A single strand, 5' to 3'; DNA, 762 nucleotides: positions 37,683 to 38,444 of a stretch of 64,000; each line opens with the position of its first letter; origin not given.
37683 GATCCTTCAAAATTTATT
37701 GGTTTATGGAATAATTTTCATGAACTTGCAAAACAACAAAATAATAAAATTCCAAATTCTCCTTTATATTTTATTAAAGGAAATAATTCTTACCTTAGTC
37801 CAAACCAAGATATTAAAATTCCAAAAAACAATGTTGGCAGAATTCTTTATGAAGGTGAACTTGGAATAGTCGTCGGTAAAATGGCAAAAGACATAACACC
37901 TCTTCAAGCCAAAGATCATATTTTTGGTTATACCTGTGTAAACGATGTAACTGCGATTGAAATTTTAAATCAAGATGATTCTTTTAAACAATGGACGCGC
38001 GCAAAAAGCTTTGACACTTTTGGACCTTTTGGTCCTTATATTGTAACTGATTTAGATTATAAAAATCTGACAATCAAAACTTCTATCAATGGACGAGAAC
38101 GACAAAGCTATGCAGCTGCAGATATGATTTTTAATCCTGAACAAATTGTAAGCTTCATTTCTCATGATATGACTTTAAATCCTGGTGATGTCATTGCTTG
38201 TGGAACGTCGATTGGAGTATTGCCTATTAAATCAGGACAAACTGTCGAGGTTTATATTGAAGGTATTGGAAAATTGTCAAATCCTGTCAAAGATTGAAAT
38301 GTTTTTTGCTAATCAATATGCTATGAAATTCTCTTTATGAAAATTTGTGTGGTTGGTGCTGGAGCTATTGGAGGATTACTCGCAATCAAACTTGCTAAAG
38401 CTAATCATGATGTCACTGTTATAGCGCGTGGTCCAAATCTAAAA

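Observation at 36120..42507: Candidate oxalate import -> oxalyl-CoA -> glyoxylate -> malate assimilation cluster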

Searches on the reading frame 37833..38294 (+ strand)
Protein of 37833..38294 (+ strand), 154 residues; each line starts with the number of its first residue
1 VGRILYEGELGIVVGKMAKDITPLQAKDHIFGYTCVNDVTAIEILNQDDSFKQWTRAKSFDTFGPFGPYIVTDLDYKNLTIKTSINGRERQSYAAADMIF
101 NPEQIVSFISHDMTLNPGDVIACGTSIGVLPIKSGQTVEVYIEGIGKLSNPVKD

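Call 69: search_solved_structures(query=window:37833-38294:+, max_evalue=1e-8, show_alignments=5)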
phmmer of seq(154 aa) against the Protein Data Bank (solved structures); distinct sequences matched with E-value up to 1e-8: 24.
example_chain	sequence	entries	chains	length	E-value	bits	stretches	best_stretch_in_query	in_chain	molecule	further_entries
1gtt_A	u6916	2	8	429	5.7e-47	162.3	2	5-152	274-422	4-HYDROXYPHENYLACETATE DEGRADATION BIFUNCTIONAL ISOMERASE/DECARBOXYLASE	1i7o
3qdf_A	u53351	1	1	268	1.4e-38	135.1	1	4-152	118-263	2-hydroxyhepta-2,4-diene-1,7-dioate isomerase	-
3rr6_A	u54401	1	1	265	1.2e-37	132.1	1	4-152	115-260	Putative uncharacterized protein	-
4pfz_A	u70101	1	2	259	3.8e-35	124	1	5-152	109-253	5-carboxymethyl-2-hydroxymuconate delta-isomerase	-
2dfu_A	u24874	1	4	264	6.3e-32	113.5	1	4-148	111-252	probable 2-hydroxyhepta-2,4-diene-1,7-dioate isomerase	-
6iym_A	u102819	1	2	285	2.1e-29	105.3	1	4-153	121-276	5-oxopent-3-ene-1,2,5-tricarboxylate decarboxylase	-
4dbf_A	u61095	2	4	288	6.9e-29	103.6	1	3-154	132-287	2-HYDROXYHEPTA-2,4-DIENE-1,7-DIOATE ISOMERASE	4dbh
8sky_A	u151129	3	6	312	1.6e-27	99.2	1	3-152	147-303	Fumarylacetoacetate hydrolase family protein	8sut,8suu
1wzo_A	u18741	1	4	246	5.8e-26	94.1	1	4-153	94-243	HpcE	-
8gsr_A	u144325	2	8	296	1.7e-22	82.9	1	6-138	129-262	L-2,4-diketo-3-deoxyrhamnonate hydrolase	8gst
6jvv_A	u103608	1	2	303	1.7e-19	73.1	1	4-149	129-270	maleylpyruvate hydrolase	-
6jvw_A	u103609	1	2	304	1.8e-19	73.1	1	4-149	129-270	maleylpyruvate hydrolase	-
6j57_A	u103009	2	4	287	2e-19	72.9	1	6-150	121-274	Predicted 2-keto-4-pentenoate hydratase/2-oxohepta-3-ene-1,7-dioic acid hydratase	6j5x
6fog_A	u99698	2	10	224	9.3e-19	70.7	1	5-149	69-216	Acylpyruvase FAHD1, mitochondrial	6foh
1saw_A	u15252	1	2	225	9.5e-19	70.7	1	5-149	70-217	hypothetical protein FLJ36880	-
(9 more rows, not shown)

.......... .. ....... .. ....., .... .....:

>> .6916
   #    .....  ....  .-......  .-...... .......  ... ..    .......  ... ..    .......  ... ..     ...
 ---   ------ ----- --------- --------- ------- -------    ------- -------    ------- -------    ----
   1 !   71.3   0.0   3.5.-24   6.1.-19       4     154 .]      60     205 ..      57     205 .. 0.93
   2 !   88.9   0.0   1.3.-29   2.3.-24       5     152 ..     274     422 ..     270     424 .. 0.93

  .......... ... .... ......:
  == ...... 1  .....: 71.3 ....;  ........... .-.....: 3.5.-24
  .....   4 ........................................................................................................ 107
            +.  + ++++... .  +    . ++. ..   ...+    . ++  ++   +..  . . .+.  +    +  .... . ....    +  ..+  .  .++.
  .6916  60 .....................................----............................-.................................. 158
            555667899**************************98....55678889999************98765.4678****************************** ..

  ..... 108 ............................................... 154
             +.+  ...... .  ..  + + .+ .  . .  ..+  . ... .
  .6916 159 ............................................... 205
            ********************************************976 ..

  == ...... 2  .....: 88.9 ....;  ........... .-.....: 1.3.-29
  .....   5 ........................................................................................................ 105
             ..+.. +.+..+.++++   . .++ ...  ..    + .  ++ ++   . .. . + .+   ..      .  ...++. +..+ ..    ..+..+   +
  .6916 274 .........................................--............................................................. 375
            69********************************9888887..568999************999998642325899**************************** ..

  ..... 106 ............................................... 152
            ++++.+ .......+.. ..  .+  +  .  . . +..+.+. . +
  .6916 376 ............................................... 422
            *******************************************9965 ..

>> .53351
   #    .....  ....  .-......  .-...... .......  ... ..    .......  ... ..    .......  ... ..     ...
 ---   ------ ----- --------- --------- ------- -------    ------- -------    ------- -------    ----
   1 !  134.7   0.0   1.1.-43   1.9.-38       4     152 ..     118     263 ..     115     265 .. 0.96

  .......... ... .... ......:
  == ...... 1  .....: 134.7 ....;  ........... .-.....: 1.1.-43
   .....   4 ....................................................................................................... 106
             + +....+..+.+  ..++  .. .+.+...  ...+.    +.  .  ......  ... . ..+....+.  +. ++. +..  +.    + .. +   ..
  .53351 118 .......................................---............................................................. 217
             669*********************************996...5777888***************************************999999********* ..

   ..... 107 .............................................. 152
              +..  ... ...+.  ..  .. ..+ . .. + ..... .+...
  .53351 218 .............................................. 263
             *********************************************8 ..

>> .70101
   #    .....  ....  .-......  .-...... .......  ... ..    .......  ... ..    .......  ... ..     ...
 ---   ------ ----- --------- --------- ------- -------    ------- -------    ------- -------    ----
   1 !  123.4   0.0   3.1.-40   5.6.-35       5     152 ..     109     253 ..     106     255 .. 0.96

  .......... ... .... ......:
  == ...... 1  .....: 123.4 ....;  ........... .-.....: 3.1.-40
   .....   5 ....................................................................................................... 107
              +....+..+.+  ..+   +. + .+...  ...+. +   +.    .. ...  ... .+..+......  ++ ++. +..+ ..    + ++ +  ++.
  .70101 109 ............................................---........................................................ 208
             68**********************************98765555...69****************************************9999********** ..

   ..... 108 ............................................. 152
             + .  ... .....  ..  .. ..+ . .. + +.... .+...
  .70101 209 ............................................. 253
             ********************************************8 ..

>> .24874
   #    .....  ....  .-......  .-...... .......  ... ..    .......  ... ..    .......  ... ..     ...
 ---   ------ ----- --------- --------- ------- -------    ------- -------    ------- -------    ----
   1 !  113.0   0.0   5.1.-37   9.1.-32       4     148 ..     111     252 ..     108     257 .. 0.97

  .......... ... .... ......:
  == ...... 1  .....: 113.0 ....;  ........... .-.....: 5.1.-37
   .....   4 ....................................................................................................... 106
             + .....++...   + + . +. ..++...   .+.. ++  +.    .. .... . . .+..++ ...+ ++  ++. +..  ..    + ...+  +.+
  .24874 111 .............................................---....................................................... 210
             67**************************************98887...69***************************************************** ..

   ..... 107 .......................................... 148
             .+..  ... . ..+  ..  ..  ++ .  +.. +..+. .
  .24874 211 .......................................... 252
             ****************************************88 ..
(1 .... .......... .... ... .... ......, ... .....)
